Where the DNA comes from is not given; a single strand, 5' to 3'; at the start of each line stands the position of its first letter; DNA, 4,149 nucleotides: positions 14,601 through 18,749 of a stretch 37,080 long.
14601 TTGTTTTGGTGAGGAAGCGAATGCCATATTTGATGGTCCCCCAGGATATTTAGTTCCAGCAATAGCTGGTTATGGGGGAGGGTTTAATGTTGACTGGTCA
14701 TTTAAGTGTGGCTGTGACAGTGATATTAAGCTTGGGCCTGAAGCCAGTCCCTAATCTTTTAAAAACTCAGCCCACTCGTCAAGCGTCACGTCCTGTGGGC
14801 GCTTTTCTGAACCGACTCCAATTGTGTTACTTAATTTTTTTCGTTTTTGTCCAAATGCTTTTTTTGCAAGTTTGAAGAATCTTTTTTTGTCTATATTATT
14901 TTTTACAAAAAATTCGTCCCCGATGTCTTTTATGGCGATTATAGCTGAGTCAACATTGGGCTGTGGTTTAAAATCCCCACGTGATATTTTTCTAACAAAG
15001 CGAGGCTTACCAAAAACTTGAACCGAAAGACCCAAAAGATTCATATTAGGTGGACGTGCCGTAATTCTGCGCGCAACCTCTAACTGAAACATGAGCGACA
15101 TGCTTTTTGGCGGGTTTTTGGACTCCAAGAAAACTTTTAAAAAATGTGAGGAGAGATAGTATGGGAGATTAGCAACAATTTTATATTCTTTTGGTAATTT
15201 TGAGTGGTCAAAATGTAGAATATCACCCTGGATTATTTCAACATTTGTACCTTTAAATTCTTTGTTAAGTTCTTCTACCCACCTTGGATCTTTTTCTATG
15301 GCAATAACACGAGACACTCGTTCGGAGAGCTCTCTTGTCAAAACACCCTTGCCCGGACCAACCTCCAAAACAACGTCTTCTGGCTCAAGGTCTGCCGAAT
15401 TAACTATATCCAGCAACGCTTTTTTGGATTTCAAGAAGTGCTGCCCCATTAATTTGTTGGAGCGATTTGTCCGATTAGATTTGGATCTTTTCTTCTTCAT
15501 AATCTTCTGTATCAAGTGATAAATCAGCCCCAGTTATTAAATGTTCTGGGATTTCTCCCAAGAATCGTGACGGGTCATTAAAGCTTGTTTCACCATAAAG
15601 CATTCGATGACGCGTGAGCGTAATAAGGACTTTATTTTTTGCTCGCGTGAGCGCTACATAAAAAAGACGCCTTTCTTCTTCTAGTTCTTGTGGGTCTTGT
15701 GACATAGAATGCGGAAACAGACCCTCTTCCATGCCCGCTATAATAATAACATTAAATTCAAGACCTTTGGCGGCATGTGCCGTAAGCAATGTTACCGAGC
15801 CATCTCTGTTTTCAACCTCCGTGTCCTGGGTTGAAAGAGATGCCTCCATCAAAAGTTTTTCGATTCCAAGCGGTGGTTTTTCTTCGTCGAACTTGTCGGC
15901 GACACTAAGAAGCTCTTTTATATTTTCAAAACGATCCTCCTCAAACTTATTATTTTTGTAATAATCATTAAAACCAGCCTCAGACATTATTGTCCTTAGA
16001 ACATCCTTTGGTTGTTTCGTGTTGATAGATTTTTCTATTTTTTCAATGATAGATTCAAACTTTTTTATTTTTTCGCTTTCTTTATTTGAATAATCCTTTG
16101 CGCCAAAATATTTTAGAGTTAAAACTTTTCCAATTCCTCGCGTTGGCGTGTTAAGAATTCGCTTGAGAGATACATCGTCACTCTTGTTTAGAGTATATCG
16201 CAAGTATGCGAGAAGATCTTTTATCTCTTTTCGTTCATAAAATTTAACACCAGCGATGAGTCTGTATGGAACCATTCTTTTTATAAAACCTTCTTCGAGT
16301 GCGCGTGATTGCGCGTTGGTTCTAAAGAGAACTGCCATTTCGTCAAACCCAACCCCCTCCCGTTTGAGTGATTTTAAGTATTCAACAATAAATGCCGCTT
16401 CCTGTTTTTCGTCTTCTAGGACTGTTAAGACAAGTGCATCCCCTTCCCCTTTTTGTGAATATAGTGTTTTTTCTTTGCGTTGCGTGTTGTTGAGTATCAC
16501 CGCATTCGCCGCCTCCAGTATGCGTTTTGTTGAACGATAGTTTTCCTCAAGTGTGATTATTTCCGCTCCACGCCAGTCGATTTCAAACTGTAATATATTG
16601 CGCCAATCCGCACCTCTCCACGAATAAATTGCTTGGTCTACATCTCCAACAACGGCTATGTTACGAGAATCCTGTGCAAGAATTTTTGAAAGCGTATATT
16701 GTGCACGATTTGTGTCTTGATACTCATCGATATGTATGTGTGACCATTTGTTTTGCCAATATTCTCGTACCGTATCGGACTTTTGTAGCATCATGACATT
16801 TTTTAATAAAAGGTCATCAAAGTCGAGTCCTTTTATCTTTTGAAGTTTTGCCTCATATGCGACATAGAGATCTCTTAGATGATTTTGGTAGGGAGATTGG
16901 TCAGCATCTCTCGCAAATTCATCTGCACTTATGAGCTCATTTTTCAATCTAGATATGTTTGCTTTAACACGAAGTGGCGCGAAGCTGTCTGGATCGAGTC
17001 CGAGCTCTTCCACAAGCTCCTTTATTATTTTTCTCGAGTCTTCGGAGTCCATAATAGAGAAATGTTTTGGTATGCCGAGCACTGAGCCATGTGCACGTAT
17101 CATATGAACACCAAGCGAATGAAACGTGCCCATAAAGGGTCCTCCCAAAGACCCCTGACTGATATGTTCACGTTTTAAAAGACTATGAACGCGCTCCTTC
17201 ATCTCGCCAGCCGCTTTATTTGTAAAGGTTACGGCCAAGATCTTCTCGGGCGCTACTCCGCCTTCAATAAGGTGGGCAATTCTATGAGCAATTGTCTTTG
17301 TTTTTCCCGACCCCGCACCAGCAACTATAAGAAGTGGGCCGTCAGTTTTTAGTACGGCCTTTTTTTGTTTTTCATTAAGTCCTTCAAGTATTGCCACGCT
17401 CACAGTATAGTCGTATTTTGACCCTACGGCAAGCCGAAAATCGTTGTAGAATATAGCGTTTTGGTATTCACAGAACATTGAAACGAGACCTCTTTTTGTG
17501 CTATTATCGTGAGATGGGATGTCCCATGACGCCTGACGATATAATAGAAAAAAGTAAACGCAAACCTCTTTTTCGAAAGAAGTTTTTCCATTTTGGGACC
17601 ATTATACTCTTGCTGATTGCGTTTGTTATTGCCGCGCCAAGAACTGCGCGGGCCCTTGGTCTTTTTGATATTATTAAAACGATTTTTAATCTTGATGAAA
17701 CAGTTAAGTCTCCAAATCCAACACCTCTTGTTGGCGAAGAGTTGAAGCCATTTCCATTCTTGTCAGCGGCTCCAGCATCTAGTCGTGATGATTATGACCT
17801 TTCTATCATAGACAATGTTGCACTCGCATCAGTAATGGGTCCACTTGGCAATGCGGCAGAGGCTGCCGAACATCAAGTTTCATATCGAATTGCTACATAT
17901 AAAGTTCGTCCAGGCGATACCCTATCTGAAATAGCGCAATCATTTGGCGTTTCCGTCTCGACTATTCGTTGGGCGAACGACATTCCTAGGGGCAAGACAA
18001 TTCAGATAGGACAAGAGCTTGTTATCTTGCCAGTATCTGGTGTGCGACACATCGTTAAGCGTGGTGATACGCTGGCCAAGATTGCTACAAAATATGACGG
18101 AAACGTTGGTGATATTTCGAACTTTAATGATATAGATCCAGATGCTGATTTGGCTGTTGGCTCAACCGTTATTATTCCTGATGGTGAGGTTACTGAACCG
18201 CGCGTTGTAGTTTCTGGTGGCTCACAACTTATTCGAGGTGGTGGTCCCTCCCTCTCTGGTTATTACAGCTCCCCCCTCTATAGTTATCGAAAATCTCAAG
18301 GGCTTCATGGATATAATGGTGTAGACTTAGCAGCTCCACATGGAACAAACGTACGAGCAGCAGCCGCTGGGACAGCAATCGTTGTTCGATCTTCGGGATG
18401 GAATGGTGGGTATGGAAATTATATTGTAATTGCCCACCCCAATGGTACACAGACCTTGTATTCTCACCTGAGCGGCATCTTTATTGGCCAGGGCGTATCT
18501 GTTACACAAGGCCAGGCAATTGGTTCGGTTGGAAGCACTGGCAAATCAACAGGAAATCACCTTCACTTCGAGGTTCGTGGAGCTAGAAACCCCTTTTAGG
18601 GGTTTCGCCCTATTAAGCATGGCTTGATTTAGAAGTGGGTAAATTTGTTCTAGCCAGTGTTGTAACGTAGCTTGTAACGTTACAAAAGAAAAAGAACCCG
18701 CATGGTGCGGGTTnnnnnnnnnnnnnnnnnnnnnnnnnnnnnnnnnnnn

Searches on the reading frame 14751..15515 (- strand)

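Call 52: search_protein_families(library=pfam, proteins=[window:14751-15515:-], max_evalue=0.001)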
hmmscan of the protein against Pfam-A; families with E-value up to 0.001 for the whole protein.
window:14751-15515:- (254 aa): 4 families
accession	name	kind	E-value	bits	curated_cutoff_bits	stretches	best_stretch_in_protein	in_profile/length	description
PF00398.26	RrnaAD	-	5.1e-53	180.3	24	1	17-233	2-224/263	Ribosomal RNA adenine dimethylase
PF13649.12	Methyltransf_25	-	3.4e-07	31.3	27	1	49-104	1-60/97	Methyltransferase domain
PF08241.18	Methyltransf_11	-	6.8e-05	23.9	21.2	1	50-101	1-53/95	Methyltransferase domain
PF13847.12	Methyltransf_31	-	0.00054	20.1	27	1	45-114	3-79/145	Methyltransferase domain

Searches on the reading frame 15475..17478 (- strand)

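Call 52: search_protein_families(library=pfam, proteins=[window:15475-17478:-], max_evalue=0.001)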
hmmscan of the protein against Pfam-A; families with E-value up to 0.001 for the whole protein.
window:15475-17478:- (667 aa): 8 families
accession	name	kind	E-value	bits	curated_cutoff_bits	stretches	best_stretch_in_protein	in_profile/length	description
PF00580.27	UvrD-helicase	-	9.9e-85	284.9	23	1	34-300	1-268/271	UvrD/REP helicase N-terminal domain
PF13361.12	UvrD_C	-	2.7e-76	257.7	25.6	1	308-623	1-349/350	UvrD-like helicase C-terminal domain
PF13245.12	AAA_19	-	3.6e-23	82.7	25.1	1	38-286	1-132/134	AAA domain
PF13538.12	UvrD_C_2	-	1.3e-09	38.2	27.4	1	562-619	2-51/52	UvrD-like helicase C-terminal domain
PF01443.25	Viral_helicase1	-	1e-06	29.2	21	0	556-619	178-226/228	Viral superfamily 1 RNA helicase core domain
PF13087.12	AAA_12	-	3.1e-06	27.3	27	0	553-619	134-190/195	AAA domain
PF13086.12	AAA_11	-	3.6e-05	24.1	27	1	34-102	2-75/257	AAA domain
PF13604.12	AAA_30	-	3.6e-05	24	27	0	34-97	2-66/191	AAA domain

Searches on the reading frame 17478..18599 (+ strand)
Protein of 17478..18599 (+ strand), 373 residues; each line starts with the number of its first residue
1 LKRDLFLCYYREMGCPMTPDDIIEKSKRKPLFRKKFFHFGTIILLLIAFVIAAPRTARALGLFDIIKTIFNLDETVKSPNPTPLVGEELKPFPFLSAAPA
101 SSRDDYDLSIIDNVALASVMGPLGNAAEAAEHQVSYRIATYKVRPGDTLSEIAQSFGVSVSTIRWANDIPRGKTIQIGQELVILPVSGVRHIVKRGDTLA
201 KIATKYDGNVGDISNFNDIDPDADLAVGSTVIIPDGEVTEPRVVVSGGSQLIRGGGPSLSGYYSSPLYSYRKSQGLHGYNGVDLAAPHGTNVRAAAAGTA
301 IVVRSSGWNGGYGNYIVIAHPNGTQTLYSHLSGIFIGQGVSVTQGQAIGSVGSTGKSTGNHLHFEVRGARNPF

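Call 52: search_protein_families(library=pfam, proteins=[window:17478-18599:+], max_evalue=0.001)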
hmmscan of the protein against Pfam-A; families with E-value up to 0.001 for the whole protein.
window:17478-18599:+ (373 aa): 6 families
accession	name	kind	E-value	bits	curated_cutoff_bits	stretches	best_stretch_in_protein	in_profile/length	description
PF01551.29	Peptidase_M23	-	4.7e-28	97.7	28.7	1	279-371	3-92/96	Peptidase family M23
PF01476.26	LysM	-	8.2e-26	90.1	20.9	2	141-183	1-42/43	LysM domain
PF23473.1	LysM3_LYK4_5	-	3e-08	34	29.3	1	140-170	4-34/48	LYK4/5 LysM3 domain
PF23577.1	LysM_RLK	-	4.7e-05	23.8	27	0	139-164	1-26/44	LysM domain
PF23446.1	LysM1_NFP_LYK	-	0.00011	23.4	36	0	147-186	16-55/60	NFP/LYK LysM1 domain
PF00392.27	GntR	-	0.00029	20.9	27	1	127-166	2-44/64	Bacterial regulatory proteins, gntR family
